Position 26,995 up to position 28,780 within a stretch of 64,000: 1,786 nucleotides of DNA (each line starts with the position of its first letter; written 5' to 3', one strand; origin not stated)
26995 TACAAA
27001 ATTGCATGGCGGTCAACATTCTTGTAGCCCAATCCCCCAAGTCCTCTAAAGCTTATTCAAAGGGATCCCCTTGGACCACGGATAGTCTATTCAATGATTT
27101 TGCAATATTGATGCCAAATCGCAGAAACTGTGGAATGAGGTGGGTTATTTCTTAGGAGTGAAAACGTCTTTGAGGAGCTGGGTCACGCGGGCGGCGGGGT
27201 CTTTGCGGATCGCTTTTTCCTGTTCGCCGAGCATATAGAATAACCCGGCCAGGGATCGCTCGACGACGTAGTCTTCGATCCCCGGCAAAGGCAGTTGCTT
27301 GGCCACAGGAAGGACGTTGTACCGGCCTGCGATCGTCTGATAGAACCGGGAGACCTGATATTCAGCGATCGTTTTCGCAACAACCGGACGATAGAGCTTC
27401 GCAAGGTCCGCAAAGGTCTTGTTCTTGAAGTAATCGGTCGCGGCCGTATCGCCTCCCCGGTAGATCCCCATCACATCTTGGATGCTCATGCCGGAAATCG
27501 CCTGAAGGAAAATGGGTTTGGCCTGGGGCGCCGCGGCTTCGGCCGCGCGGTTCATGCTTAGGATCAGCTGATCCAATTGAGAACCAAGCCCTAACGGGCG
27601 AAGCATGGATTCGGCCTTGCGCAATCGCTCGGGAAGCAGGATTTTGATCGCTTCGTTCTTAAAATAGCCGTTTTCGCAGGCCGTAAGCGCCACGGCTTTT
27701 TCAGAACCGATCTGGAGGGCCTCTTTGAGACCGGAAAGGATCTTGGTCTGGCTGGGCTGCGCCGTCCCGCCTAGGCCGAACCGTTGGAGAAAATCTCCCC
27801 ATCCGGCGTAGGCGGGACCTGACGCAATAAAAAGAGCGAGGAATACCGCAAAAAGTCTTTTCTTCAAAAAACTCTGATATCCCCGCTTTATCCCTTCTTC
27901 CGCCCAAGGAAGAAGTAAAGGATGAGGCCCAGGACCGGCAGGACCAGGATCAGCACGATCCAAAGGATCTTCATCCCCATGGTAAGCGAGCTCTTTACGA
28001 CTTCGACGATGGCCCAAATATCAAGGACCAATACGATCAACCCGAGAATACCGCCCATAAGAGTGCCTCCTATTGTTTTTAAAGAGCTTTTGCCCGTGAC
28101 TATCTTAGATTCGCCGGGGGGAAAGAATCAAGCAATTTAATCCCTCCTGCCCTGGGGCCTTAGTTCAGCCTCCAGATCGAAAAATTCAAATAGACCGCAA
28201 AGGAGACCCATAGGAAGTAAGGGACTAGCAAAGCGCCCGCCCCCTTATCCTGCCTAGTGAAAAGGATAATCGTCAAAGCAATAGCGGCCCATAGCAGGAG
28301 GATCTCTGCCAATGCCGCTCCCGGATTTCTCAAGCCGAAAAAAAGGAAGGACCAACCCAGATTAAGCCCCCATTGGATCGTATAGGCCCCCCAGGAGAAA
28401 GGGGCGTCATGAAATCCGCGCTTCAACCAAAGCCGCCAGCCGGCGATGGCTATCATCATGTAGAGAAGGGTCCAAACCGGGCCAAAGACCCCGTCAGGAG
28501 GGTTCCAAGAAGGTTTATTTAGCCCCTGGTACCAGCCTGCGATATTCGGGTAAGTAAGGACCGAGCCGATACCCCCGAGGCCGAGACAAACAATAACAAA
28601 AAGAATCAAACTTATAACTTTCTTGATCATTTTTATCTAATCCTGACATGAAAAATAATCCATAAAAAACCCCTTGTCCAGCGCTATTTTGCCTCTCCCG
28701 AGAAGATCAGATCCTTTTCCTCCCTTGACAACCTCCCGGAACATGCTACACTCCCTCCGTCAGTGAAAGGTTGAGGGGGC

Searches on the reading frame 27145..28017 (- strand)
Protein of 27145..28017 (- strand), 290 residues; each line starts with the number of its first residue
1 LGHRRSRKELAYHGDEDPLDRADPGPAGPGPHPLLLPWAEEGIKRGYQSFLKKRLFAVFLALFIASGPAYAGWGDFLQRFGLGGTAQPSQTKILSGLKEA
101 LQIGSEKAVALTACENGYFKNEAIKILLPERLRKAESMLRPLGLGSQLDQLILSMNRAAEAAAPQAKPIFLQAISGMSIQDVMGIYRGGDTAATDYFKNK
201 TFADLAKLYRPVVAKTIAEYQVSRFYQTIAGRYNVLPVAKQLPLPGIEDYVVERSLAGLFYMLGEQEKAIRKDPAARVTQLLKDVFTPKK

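Call 10: search_protein_families(library=pfam, proteins=[window:27145-28017:-], max_evalue=0.001)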
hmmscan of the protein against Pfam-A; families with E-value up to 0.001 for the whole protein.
window:27145-28017:- (290 aa): 1 family
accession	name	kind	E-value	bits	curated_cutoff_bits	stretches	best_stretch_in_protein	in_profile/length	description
PF13852.11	DUF4197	-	9.7e-70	234.7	24.9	1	89-286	3-198/199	Protein of unknown function (DUF4197)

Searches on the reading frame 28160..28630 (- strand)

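Call 10: search_protein_families(library=pfam, proteins=[window:28160-28630:-], max_evalue=0.001)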
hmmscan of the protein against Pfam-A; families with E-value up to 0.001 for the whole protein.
window:28160-28630:- (156 aa): 1 family
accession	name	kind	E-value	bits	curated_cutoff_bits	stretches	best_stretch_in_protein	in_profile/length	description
PF03073.20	TspO_MBR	-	3.6e-49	166.7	24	1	11-154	1-145/145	TspO/MBR family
